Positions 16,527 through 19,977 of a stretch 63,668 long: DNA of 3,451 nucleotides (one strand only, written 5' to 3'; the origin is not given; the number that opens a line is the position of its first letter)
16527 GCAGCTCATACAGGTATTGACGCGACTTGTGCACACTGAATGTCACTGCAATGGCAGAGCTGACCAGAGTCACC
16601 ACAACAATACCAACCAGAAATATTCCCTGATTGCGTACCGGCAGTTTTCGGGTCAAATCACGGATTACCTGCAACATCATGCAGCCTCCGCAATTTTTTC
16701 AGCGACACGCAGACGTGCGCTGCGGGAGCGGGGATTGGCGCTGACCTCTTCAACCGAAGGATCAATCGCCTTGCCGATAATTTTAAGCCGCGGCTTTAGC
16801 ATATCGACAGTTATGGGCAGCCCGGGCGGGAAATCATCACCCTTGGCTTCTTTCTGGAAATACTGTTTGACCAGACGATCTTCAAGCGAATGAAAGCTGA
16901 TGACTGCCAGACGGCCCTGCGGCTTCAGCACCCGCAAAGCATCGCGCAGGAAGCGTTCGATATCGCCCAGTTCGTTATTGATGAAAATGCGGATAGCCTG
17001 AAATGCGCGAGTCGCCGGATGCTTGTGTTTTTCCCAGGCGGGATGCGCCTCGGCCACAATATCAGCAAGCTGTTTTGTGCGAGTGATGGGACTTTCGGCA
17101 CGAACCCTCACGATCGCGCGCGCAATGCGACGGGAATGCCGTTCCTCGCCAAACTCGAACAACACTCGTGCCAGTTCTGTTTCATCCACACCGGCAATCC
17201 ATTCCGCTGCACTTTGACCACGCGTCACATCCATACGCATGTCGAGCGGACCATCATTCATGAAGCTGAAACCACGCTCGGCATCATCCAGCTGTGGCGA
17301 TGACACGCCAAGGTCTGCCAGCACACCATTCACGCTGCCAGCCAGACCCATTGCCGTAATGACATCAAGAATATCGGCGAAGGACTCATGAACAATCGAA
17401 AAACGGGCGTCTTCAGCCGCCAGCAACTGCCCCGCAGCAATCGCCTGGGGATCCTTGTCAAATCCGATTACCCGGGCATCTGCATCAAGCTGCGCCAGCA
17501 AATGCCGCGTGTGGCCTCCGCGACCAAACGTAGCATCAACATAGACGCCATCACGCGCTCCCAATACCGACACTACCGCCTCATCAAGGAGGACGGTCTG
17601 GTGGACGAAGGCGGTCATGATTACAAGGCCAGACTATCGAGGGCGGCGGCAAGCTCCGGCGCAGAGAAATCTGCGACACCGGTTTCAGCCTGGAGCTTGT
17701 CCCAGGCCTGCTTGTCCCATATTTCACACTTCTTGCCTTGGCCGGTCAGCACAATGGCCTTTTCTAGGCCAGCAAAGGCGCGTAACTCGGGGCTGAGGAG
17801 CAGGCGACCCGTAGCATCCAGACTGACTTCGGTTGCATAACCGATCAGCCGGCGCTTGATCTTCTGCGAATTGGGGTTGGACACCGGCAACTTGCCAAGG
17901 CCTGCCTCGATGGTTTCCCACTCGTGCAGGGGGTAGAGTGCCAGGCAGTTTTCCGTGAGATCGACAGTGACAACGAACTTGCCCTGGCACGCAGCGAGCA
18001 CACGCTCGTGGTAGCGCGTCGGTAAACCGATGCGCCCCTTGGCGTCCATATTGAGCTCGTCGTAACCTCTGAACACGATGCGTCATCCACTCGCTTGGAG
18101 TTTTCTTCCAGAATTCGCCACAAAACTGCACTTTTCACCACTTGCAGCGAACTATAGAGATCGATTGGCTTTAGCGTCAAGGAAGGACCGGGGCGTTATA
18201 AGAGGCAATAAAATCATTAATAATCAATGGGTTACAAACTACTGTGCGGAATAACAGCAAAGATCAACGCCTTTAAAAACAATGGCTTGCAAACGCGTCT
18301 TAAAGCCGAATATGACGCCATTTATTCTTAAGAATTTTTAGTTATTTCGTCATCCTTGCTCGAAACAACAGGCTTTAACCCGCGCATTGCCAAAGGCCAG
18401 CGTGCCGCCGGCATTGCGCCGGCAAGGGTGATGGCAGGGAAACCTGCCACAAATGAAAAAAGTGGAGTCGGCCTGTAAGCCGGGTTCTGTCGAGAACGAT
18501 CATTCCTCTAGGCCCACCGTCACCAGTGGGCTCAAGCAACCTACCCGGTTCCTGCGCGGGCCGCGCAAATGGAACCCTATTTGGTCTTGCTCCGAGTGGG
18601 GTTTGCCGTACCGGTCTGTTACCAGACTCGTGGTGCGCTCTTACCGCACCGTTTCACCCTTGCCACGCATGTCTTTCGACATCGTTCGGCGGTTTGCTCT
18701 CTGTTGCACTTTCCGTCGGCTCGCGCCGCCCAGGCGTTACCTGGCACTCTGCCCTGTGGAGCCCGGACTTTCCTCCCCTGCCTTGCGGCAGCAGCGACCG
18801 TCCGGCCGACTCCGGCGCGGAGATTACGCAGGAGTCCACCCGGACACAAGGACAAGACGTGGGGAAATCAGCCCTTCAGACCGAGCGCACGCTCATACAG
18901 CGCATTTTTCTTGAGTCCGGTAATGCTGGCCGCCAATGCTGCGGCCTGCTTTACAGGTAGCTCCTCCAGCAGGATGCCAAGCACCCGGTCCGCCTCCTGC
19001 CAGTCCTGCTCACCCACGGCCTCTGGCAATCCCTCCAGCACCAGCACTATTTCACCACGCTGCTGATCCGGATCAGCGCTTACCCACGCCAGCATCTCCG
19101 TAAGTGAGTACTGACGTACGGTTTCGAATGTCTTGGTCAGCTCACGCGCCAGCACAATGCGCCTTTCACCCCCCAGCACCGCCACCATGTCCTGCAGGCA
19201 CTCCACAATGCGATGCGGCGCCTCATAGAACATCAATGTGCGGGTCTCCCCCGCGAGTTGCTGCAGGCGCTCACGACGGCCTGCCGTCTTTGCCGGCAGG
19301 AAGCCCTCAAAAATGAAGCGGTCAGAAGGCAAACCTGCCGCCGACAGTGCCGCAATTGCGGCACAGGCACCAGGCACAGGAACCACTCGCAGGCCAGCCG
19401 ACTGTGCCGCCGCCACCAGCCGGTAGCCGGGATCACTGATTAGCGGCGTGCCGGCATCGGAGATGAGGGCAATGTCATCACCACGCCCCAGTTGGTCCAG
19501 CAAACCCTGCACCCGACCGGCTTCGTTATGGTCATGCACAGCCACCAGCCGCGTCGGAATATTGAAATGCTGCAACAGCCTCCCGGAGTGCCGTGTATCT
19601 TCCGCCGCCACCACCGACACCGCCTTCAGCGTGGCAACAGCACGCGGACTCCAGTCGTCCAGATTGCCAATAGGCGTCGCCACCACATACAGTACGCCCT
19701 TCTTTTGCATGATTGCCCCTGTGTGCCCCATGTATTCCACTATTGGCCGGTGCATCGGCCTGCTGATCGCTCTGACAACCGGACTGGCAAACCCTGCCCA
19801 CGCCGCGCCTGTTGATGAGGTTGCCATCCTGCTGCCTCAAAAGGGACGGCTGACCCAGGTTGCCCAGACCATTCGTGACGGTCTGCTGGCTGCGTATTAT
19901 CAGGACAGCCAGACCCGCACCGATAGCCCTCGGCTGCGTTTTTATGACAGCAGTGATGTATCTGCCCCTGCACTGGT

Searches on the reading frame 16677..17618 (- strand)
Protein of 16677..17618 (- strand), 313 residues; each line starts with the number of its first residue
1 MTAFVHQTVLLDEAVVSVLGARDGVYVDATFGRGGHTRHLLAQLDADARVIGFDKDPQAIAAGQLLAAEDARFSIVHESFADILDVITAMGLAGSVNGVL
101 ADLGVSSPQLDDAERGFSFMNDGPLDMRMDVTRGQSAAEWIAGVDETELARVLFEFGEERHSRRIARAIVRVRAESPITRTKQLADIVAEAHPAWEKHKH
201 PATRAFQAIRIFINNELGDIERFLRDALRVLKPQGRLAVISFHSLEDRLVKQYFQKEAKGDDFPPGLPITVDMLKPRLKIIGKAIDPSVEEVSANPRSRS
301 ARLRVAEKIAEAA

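Call 73: search_protein_families(library=ncbifam, proteins=[window:16677-17618:-], max_evalue=1e-10)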
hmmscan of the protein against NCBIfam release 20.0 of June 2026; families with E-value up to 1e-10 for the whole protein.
window:16677-17618:- (313 aa): 1 family
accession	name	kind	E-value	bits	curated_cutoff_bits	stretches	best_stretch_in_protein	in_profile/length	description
TIGR00006.1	TIGR00006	equivalog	3.2e-114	381.5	154.3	1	3-308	4-309/310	16S rRNA (cytosine(1402)-N(4))-methyltransferase RsmH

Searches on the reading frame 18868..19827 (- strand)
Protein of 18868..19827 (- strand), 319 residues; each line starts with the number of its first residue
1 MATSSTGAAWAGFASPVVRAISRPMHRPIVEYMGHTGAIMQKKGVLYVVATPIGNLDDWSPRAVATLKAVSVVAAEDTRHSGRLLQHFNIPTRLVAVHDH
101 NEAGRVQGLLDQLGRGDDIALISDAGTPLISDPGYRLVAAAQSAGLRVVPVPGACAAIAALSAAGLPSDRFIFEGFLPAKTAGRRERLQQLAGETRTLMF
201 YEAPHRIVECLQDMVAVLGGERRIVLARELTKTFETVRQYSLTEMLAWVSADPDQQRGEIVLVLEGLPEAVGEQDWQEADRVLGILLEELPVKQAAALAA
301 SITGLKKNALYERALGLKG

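Call 73: search_protein_families(library=ncbifam, proteins=[window:18868-19827:-], max_evalue=1e-10)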
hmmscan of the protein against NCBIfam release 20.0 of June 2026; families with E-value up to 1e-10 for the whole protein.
window:18868-19827:- (319 aa): 2 families
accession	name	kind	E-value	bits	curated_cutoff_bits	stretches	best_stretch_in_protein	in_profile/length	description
NF011570.0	PRK14994.1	equivalog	4.2e-111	370.8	502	1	41-316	9-283/287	16S rRNA (cytidine(1402)-2'-O)-methyltransferase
TIGR00096.1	TIGR00096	equivalog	3.1e-89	299.1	167.9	1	45-315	1-272/275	16S rRNA (cytidine(1402)-2'-O)-methyltransferase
